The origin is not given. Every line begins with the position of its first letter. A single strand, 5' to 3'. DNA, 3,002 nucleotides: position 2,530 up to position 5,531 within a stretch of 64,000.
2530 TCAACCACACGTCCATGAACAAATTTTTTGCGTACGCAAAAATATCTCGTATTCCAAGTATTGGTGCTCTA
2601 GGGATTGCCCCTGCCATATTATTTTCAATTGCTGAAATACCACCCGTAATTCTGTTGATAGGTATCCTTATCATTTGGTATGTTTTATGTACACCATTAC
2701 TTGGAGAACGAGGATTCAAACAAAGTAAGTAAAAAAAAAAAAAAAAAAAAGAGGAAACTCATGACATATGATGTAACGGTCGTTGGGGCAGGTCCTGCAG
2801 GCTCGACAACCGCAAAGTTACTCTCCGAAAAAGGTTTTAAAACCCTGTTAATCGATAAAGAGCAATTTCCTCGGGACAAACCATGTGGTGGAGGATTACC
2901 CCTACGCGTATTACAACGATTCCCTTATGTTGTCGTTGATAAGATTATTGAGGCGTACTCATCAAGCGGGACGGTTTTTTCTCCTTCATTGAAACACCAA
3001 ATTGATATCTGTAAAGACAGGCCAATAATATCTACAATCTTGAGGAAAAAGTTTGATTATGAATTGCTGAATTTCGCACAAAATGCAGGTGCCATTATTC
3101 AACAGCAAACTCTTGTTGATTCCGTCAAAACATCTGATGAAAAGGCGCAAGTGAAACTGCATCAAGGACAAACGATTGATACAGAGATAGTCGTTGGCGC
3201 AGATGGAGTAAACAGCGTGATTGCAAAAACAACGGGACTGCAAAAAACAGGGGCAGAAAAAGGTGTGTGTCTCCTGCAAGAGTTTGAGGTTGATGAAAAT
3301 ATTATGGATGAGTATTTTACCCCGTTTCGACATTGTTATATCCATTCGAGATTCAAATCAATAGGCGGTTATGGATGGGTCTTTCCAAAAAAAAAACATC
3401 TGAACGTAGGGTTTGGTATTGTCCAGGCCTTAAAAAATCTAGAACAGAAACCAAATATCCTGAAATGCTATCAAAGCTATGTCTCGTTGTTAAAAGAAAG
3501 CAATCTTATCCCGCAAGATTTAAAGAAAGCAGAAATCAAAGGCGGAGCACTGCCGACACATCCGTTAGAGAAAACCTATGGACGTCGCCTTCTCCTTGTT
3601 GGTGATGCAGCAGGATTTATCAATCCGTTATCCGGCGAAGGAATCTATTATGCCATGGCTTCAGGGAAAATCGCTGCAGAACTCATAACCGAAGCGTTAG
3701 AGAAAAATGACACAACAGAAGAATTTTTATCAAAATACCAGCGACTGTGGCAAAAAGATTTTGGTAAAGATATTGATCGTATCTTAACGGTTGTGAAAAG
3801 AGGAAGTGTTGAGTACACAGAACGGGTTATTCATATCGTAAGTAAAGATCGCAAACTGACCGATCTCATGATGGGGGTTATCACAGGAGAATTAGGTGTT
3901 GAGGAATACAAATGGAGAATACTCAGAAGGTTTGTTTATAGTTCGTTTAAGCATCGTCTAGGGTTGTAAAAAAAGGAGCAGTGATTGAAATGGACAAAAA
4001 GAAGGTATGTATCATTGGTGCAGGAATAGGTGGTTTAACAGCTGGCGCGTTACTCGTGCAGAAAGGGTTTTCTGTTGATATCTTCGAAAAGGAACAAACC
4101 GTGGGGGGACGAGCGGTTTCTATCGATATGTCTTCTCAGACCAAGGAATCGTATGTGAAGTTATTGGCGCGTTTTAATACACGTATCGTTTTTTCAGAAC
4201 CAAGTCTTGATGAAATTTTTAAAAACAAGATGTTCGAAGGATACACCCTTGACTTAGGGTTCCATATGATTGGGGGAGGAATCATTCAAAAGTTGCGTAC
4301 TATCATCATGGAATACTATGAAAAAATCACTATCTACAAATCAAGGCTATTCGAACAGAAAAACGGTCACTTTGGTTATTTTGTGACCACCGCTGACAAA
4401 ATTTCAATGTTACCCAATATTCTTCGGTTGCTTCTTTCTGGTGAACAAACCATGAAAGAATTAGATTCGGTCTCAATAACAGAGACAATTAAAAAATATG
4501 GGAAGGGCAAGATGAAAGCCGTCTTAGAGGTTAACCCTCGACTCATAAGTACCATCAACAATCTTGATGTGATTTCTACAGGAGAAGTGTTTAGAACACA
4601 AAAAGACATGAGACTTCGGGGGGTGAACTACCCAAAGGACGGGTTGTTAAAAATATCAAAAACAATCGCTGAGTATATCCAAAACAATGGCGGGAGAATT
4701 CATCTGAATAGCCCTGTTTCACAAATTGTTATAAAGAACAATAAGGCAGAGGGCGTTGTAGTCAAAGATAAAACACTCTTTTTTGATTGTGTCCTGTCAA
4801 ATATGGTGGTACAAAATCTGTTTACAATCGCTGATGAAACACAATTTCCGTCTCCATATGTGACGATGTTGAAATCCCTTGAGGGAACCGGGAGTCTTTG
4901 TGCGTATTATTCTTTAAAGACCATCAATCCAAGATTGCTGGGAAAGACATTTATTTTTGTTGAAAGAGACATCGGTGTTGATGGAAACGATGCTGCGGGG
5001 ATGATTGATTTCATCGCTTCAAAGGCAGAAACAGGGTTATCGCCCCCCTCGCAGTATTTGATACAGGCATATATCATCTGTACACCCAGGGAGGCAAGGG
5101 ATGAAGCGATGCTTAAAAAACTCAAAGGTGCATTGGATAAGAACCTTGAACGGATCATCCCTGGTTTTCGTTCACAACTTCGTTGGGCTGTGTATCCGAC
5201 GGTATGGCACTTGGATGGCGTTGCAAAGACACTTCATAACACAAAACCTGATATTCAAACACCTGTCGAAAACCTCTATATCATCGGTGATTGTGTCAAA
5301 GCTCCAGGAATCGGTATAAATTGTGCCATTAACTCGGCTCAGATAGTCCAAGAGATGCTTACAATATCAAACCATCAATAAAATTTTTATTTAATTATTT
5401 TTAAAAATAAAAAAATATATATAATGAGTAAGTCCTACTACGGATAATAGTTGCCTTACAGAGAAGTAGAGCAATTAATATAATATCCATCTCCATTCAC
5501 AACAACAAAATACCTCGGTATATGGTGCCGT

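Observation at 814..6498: Isoprenoid-tailoring cluster whose layout resembles haloarchaeal C50-carotenoid (lyeJ-cruF-crtD) operons.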

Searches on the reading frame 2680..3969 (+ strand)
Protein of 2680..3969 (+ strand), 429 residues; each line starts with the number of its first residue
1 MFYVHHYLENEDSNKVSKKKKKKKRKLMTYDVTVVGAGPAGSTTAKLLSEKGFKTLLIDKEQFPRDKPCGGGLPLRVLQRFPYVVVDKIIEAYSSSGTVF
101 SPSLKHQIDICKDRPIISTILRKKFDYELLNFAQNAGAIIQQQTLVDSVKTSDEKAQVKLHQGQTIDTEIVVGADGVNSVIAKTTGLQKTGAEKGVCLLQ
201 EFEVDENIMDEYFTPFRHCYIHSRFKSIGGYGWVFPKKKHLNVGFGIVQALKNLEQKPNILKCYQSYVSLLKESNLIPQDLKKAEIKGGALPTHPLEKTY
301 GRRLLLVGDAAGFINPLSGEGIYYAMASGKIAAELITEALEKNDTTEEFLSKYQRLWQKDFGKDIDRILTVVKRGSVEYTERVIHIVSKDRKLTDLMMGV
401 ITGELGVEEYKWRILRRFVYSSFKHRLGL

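Call 3: search_protein_families(library=pfam, proteins=[window:2680-3969:+], max_evalue=0.01)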
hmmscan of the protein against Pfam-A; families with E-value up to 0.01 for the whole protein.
window:2680-3969:+ (429 aa): 14 families
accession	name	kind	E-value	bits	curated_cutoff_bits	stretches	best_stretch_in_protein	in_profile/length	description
PF01494.25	FAD_binding_3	-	1.4e-20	74.2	22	1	30-340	2-322/349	FAD binding domain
PF07992.20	Pyr_redox_2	-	5.7e-09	36.2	26.1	1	30-67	1-39/291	Pyridine nucleotide-disulphide oxidoreductase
PF04820.20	Trp_halogenase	-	9.3e-09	35.1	21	1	123-359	158-373/458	Tryptophan halogenase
PF05834.18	Lycopene_cycl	-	2.4e-08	33.9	23.4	1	31-190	1-155/380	Lycopene cyclase protein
PF01266.30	DAO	-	9.1e-08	32.4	27.9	1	31-63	1-33/353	FAD dependent oxidoreductase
PF01946.23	Thi4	-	1.2e-06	28.4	26.2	1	17-176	5-167/235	Thi4 family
PF13450.12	NAD_binding_8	-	4.1e-06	27.4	21.9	1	34-62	1-29/68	NAD(P)-binding Rossmann-like domain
PF03486.20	HI0933_like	-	5.2e-06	26.5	50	1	31-66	2-37/244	HI0933-like protein Rossmann domain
PF22578.2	GGR_cat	-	7.5e-06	26.2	27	1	228-268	30-68/88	Geranylgeranyl reductase catalytic domain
PF12831.13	FAD_oxidored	-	0.0016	18.3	27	1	31-63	1-33/416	FAD dependent oxidoreductase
PF01134.28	GIDA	-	0.0016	18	22.1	1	31-59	1-29/391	Glucose inhibited division protein A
PF13738.12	Pyr_redox_3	-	0.0023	17.7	30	0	34-62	2-31/305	Pyridine nucleotide-disulphide oxidoreductase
PF00899.27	ThiF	-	0.0045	16.6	28.1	0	21-59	12-51/238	ThiF family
PF00890.30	FAD_binding_2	-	0.0048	16.6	20.4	1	31-63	1-33/414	FAD binding domain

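Call 4: search_protein_families(library=ncbifam, proteins=[window:2680-3969:+], max_evalue=0.01)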
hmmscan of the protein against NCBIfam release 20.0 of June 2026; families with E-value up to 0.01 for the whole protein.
window:2680-3969:+ (429 aa): 108 families (the best 25 are shown)
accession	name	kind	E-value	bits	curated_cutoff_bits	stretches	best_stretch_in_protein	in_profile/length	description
TIGR02032.1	GG-red-SF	subfamily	4.5e-67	226.8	158.8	1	30-336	1-297/297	geranylgeranyl reductase family protein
TIGR02023.1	BchP-ChlP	subfamily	9.9e-55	186.1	343.3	1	30-372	1-331/388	geranylgeranyl diphosphate reductase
TIGR02028.1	ChlP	equivalog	8.2e-37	126.9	505.3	1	32-374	3-343/398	geranylgeranyl reductase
NF041080.1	DGGGPL_reductase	equivalog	1.5e-36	126.2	580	1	29-363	1-338/447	digeranylgeranylglycerophospholipid reductase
NF041160.1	DGGPL_Thplmales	equivalog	1.8e-33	116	780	1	28-369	2-343/396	digeranylgeranylglycerophospholipid reductase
NF045655.1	MkRedMenJ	equivalog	1e-29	103.7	700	1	30-361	5-336/406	menaquinone reductase MenJ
NF049967.1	QhpG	equivalog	1.1e-23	83.9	240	1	32-347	1-297/423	flavin-dependent monooxygenase QhpG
NF008519.0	PRK11445.1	equivalog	9.6e-23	81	303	1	29-365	3-327/355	FAD-binding protein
NF041385.1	Dggglyphlred_Halo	equivalog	1.4e-21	76.5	700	1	29-373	4-352/405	digeranylgeranylglycerophospholipid reductase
TIGR01988.1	Ubi-OHases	subfamily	2.8e-19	69.2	224.65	3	125-192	109-178/387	ubiquinone biosynthesis hydroxylase, UbiH/UbiF/VisC/COQ6 family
NF038171.1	maturase_LodB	equivalog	4.4e-18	65.5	400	1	31-361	1-334/361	lysine-epsilon-oxidase maturase LodB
NF005788.0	PRK07608.1-3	equivalog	6e-17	61.5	478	2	144-192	131-179/388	UbiH/UbiF family hydroxylase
NF005951.1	PRK08020.1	equivalog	1.4e-16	60.3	590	2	143-211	130-199/388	3-demethoxyubiquinol 3-hydroxylase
NF006593.0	PRK09126.1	equivalog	3e-16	59.3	420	2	134-188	123-177/393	5-demethoxyubiquinol-8 5-hydroxylase UbiM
NF007542.0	PRK10157.1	subfamily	6.6e-16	58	610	1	30-358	6-353/428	FAD-dependent oxidoreductase FixC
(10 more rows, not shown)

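Call 52: search_solved_structures(query=window:2761-3969:+, max_evalue=0.00001)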
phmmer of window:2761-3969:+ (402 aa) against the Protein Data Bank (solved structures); distinct sequences matched with E-value up to 0.00001: 24.
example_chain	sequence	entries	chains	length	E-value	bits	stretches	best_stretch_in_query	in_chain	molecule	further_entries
3oz2_A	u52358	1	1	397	5.7e-30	107.7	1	2-339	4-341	Digeranylgeranylglycerophospholipid reductase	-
7koe_C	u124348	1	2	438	1.5e-25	93.1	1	2-341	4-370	Electron transfer flavoprotein-quinone oxidoreductase FixC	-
4opu_A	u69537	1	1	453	8.6e-19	70.9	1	198-323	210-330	Conserved Archaeal protein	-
3atq_A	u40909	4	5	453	1e-18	70.7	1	198-321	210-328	Conserved Archaeal protein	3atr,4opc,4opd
4opl_A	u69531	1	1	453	1.1e-18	70.6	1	198-323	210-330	Conserved Archaeal protein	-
4opg_A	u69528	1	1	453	1.2e-18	70.4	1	198-323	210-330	Conserved Archaeal protein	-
4opt_A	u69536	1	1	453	1.2e-18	70.4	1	197-321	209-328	Conserved Archaeal protein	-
4opi_A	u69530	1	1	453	7.1e-18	67.9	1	198-321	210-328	Conserved Archaeal protein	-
5dbj_E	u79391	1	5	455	1e-14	57.4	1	86-332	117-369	FADH2-dependent halogenase PltA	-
5buk_A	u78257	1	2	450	5.8e-12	48.4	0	3-41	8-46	FADH2-dependent halogenase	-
7fco_A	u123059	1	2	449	1.5e-11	47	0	93-329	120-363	ChlB4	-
8zop_A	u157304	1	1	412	6.8e-11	44.9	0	3-39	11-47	Halogenase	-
3nix_A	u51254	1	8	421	3.6e-10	42.5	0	3-39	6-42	Flavoprotein/dehydrogenase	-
3e1t_A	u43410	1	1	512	8.6e-10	41.2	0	3-43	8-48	Halogenase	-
5bva_A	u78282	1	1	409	2.2e-08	36.6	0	3-39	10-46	flavin-dependent halogenase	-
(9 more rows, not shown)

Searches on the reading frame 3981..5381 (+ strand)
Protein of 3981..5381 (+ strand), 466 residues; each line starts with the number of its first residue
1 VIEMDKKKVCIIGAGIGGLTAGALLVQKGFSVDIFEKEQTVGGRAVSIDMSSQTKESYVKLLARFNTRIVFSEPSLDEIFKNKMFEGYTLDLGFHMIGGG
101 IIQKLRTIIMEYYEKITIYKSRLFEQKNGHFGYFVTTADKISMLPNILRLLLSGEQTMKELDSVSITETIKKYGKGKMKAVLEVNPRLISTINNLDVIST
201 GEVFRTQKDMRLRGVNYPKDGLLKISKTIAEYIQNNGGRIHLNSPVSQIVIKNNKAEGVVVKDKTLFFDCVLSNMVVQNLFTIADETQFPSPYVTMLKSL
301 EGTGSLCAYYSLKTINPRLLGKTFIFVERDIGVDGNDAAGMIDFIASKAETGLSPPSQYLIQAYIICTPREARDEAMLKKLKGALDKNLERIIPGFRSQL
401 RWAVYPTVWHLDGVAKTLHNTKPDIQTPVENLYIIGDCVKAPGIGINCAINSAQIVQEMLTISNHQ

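Call 3: search_protein_families(library=pfam, proteins=[window:3981-5381:+], max_evalue=0.01)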
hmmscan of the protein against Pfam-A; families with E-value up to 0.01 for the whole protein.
window:3981-5381:+ (466 aa): 11 families
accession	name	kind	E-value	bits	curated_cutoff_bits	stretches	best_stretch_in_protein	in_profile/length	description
PF01593.30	Amino_oxidase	-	2e-15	57.5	19.8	2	214-454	195-436/443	Flavin containing amine oxidoreductase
PF13450.12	NAD_binding_8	-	2.1e-11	44.4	21.9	1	11-50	1-40/68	NAD(P)-binding Rossmann-like domain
PF01266.30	DAO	-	7.2e-08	32.8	27.9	1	8-43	1-36/353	FAD dependent oxidoreductase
PF07992.20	Pyr_redox_2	-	8.9e-08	32.3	26.1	1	7-46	1-41/291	Pyridine nucleotide-disulphide oxidoreductase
PF00070.33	Pyr_redox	-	3.5e-05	24.7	22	0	224-263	41-81/82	Pyridine nucleotide-disulphide oxidoreductase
PF00890.30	FAD_binding_2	-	7.6e-05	22.5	20.4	1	9-45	2-38/414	FAD binding domain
PF12831.13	FAD_oxidored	-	0.00025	20.9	27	1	9-47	2-40/416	FAD dependent oxidoreductase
PF01946.23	Thi4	-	0.0003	20.5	26.2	1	3-44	14-56/235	Thi4 family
PF01494.25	FAD_binding_3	-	0.0011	18.7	22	1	8-40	3-35/349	FAD binding domain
PF03486.20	HI0933_like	-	0.0021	18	50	0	8-43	2-37/244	HI0933-like protein Rossmann domain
PF06100.17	MCRA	-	0.0089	15.4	23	0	7-59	2-55/495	MCRA family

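Call 4: search_protein_families(library=ncbifam, proteins=[window:3981-5381:+], max_evalue=0.01)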
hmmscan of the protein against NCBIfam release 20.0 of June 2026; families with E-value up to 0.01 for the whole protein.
window:3981-5381:+ (466 aa): 68 families (the best 25 are shown)
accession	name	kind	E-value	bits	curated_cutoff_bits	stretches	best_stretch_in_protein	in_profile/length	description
NF005560.0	PRK07233.1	equivalog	1.9e-19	69.9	252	2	8-58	2-52/435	hypothetical protein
TIGR02734.1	crtI_fam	subfamily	2.3e-18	66.2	238.1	2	9-49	1-41/504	phytoene desaturase family protein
NF058655.1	CrtID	equivalog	4.1e-18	65.5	640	2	9-49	1-41/478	bifunctional phytoene desaturase/3,4-desaturase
TIGR02733.1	desat_CrtD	equivalog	5.2e-17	61.7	549.7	2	7-46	2-41/492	C-3',4' desaturase CrtD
NF042421.1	hydcarot_desat_CrtD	equivalog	1.1e-15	57.1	500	2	7-50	2-45/487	1-hydroxycarotenoid 3,4-desaturase CrtD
NF045637.1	carotdesatCrtDProt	equivalog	1.5e-14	53.5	580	2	9-52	1-44/485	1-hydroxycarotenoid 3,4-desaturase CrtD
TIGR03467.1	HpnE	equivalog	7.7e-14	51.8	283.05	1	9-53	1-45/430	hydroxysqualene dehydroxylase HpnE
NF005547.0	PRK07208.1-3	equivalog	2.2e-12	46.5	380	2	5-45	3-43/465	hypothetical protein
TIGR02730.1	carot_isom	equivalog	8e-12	44.7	586.9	1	197-282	206-289/493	carotenoid isomerase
NF045689.1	BCarotKetCrtO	equivalog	1.8e-11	43.3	1000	2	4-78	1-75/563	beta-carotene ketolase CrtO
NF005548.0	PRK07208.1-4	equivalog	2.2e-10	39.7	389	1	5-48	2-45/488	hypothetical protein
NF005546.0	PRK07208.1-2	equivalog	2e-09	36.6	418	2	215-291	244-325/527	hypothetical protein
NF005243.0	PRK06753.1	equivalog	8.6e-09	34.7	365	1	8-49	2-43/374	hypothetical protein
NF045599.1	bili_reduct_long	exception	3.4e-08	32.2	750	1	5-55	380-429/641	bilirubin reductase, long form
NF041087.1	bile_acid_BaiCD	equivalog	8.7e-08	30.7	825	1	5-53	379-427/642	bile acid Fe-S flavoenzyme BaiCD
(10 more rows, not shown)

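Call 51: search_solved_structures(query=window:3990-5381:+, max_evalue=0.01)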
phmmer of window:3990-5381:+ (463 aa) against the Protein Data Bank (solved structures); distinct sequences matched with E-value up to 0.01: 34.
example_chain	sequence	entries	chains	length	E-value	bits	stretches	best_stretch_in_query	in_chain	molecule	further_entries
3ka7_A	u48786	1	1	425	2.6e-19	72.5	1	193-442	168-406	Oxidoreductase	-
4rep_A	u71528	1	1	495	1.7e-13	53.4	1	4-316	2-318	Gamma-carotene desaturase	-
3nrn_A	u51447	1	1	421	4.7e-07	32.1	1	6-45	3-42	uncharacterized protein PF1083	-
9run_A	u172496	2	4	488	2.8e-06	29.6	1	4-258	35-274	Tetrapodal ancestor of L-amino acid oxidase: Q225H-W377I double mutant | Tetrapodal ancestor of L-amino acid oxidases: W377I mutant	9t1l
9qs1_A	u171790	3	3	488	2.8e-06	29.6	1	4-258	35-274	Tetrapodal ancestor of L-amino acis oxidases | Tetrapodal ancestor of L-amino acid oxidases | Tetrapodal ancestor of L-amino acid oxidases co-crystallised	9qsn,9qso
9t73_B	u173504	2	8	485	8.4e-06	28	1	4-258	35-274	Tetrapodal ancestor of L-amino acid oxidases: I224A-Q225H-P361-PREGA-L367 bound to phenyla | Tetrapodal ancestor of L-amino acid oxidase: I224A-Q225H-P361-PREGA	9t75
9rvj_A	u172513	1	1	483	1.2e-05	27.5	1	4-258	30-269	Tetrapodal ancestor of L-amino acid oxidase: Q225H - W377I double mutant with phenylalanin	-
9rum_A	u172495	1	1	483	1.6e-05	27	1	4-258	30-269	Tetrapodal ancestor of L-amino acid oxidase: Q225A mutant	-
9rvh_A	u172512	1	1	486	1.7e-05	27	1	4-258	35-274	Tetrapodal ancestor of L-amino acid oxidase: Q225A-Loop (P361-PREGA-L367) mutant with phen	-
4dgk_A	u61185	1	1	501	0.00034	22.7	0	208-277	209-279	Phytoene dehydrogenase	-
8uiq_A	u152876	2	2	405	0.0011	21.1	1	3-37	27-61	6-hydroxynicotinate 3-monooxygenase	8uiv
6uzi_A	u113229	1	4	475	0.0011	21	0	4-46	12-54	Dihydrolipoyl dehydrogenase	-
5eow_A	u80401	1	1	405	0.0012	20.8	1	3-36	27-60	6-hydroxynicotinate 3-monooxygenase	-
1zy8_A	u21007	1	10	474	0.0022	20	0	6-46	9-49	Dihydrolipoyl dehydrogenase, mitochondrial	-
1zmc_A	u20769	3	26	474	0.0023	20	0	6-46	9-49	Dihydrolipoyl dehydrogenase, mitochondrial | Dihydrolipoyl dehydrogenase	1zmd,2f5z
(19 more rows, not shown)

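Call 55: search_solved_structures(query=window:3990-5381:+, max_evalue=1e-10, show_alignments=2)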
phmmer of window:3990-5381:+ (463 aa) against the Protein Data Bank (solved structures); distinct sequences matched with E-value up to 1e-10: 2.
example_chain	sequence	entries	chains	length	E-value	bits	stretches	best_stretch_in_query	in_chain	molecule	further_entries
3ka7_A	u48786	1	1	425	2.6e-19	72.5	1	193-442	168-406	Oxidoreductase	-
4rep_A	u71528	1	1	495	1.7e-13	53.4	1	4-316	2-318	Gamma-carotene desaturase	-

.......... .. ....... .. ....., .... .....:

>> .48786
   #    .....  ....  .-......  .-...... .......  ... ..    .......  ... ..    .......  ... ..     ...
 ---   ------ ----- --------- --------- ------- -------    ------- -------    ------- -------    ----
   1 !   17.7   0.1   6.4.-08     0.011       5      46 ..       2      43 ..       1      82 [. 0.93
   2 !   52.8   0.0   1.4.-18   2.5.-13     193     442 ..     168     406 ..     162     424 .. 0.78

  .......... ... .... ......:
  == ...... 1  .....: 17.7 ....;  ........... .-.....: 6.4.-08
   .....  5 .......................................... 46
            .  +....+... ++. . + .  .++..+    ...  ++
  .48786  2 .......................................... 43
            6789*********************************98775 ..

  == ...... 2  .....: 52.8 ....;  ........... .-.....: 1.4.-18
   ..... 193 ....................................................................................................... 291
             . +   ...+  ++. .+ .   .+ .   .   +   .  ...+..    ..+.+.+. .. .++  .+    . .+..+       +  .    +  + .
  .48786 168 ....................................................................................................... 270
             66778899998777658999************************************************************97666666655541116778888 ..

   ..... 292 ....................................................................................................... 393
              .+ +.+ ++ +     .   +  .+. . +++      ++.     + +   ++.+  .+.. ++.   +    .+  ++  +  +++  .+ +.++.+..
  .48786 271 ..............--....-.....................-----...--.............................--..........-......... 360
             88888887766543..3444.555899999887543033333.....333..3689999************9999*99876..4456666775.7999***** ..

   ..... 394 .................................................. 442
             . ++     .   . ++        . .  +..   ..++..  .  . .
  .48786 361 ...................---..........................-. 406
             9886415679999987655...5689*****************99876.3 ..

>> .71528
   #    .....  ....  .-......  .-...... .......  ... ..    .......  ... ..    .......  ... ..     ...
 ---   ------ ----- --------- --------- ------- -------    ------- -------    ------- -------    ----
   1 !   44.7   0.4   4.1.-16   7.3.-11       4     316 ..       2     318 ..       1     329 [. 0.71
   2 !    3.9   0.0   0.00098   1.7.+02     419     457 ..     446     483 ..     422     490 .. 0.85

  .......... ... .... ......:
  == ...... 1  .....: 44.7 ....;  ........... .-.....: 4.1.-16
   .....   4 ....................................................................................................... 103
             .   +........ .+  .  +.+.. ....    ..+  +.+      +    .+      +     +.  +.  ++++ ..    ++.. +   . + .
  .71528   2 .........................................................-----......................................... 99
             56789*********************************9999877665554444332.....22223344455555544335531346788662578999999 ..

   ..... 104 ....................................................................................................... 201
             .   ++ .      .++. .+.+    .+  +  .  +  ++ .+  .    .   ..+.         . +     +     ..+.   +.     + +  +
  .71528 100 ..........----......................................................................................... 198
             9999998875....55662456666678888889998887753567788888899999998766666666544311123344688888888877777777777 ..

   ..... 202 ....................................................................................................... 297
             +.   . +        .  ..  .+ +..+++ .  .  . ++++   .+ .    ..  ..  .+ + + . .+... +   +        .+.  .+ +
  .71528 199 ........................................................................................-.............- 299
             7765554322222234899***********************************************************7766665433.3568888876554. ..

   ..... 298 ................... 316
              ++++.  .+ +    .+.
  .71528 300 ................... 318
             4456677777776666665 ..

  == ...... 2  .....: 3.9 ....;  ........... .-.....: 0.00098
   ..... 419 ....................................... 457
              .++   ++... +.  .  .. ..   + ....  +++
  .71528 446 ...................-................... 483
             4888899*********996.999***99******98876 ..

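Call 90: search_dna_similar(query=window:3990-5378:+, collection=plasmids, mode=protein, max_evalue=0.001, max_rows=60)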
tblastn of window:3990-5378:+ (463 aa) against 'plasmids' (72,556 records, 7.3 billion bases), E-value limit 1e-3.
Records with a match: 2; places in all: 2; records where one place covers at least 80% of the query: 0.
Best place of each record, by identity: <60% 2.
By first word of the organism name: Sphaerospermopsis 1; Anabaena 1.
By predicted mobility (MOB-suite, as given by PLSDB): conjugative 2.
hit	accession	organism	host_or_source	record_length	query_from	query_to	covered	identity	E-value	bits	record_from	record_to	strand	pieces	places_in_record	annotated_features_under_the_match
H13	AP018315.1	Sphaerospermopsis kisseleviana NIES-73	-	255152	212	461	54%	24.6%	2e-4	51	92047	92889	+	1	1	amine oxidase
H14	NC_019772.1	Anabaena cylindrica PCC 7122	water, most likely pond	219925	212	458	53%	24.3%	2e-4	52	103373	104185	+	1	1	NAD(P)/FAD-dependent oxidoreductase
